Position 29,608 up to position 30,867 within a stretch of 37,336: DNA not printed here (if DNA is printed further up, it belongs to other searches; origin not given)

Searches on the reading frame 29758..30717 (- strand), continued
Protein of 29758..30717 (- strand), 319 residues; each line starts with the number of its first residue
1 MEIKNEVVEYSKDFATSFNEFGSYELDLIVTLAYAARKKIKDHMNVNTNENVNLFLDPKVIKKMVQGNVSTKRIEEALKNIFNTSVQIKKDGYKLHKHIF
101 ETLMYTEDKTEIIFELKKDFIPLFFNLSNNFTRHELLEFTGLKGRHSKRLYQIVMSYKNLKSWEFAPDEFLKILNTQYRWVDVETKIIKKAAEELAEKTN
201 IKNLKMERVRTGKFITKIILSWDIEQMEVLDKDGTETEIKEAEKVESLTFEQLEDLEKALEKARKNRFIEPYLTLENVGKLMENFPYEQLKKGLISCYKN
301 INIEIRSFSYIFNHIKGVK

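Call 74: fold_search(model_id=the predicted structure, library=pdb)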
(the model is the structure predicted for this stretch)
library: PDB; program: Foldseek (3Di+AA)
matches with E <= 10: 179; with E <= 0.001: 42
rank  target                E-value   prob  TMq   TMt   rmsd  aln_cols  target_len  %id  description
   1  2z9o_A                1.9e-06  1.00  0.34  0.44   7.6       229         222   16  Crystal structure of the dimeric form of RepE in complex with the repE operator DNA (released 2007-11-27)
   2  2nra_C                2.0e-06  1.00  0.46  0.56   6.5       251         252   14  Crystal structure of Pi initiator protein in complex with iteron DNA (released 2006-11-14)
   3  2z9o_B                1.1e-05  1.00  0.33  0.43   7.7       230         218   15  Crystal structure of the dimeric form of RepE in complex with the repE operator DNA (released 2007-11-27)
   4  9yzi_C                2.8e-05  1.00  0.44  0.62   3.7       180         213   16  Isoreticular co-crystal 1 with asymmetrical expanded duplex (31mer) containing insert sequence CCCGGCCGGA (released 2026-02-18)
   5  9z44_C                3.4e-05  1.00  0.45  0.63   4.3       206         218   16  Isoreticular co-crystal 1 with symmetrical expanded duplex (31mer) containing insert sequence CCCGGCCGGA and loaded wi (released 2026-02-25)
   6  9z55_C                4.3e-05  1.00  0.43  0.61   3.8       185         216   15  Isoreticular co-crystal 1 with asymmetrical expanded duplex (31mer) containing insert sequence CATGAGTCAT (released 2026-02-18)
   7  9yzf_C                7.8e-05  1.00  0.47  0.65   4.1       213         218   15  Isoreticular co-crystal 1 with asymmetrical expanded duplex (31mer) containing insert sequence AATTAGGCCG (released 2026-02-18)
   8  7sgc_C                7.8e-05  1.00  0.44  0.60   4.2       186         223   16  Replication Initiator Protein REPE54 and cognate DNA sequence with terminal five prime phosphates. (released 2021-10-13)
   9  9yzc_C                8.6e-05  1.00  0.43  0.61   3.8       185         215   15  Isoreticular co-crystal 1 with asymmetrical expanded duplex (31mer) containing insert sequence CGCGCGCGCG (released 2026-02-18)
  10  9yzg_C                8.6e-05  1.00  0.43  0.60   4.0       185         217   16  Isoreticular co-crystal 1 with asymmetrical expanded duplex (31mer) containing insert sequence ATGAGTCATA (released 2026-02-18)
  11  9z1d_C                1.5e-04  1.00  0.44  0.61   5.4       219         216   15  Isoreticular co-crystal 1 with asymmetrical expanded duplex (31mer) containing insert sequence GCTTGATGAG, crystal soa (released 2026-02-18)
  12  1rep_C                1.6e-04  1.00  0.47  0.67   4.0       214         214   14  CRYSTAL STRUCTURE OF REPLICATION INITIATOR PROTEIN REPE54 OF MINI-F PLASMID COMPLEXED WITH AN ITERON DNA (released 2000-02-09)
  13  9yzp_C                1.6e-04  1.00  0.44  0.61   3.7       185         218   15  Isoreticular co-crystal 1 with asymmetrical expanded duplex (31mer) containing insert sequence TGATGAGCAG and loaded w (released 2026-02-18)
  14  9yzu_C                1.6e-04  1.00  0.42  0.59   3.6       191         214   15  Isoreticular co-crystal 1 with asymmetrical expanded duplex (31mer) containing insert sequence ATGAGTCATA and loaded w (released 2026-02-18)
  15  9z1b_C                2.0e-04  1.00  0.47  0.65   4.3       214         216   15  Isoreticular co-crystal 1 with asymmetrical expanded duplex (31mer) containing insert sequence CCGCGCAGGC, crystal soa (released 2026-02-18)
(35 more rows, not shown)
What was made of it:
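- On Iteron-type theta replicon with a Rep_3 (WH1-WH2) initiator: Foldseek against the PDB gives RepE and pi complexes as top hits, probability 1.00 (call 74).
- Closest known: Iteron origins of Rep_3-type. Same: The initiator fold is the same (Foldseek top hits, call 74).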

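Call 75: search_protein_families(library=ncbifam, proteins=[window:29758-30717:-], max_evalue=0.01)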
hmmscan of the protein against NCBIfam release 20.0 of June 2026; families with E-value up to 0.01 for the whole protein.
window:29758-30717:- (319 aa): 2 families
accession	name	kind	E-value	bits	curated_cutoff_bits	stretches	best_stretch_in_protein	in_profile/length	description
NF038290.1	repM_Acin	exception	1.2e-12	47.8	250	1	30-257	24-256/304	replication initiation protein RepM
NF010305.0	PRK13742.1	equivalog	0.00029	20.3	342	1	116-222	131-242/251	replication initiation protein RepE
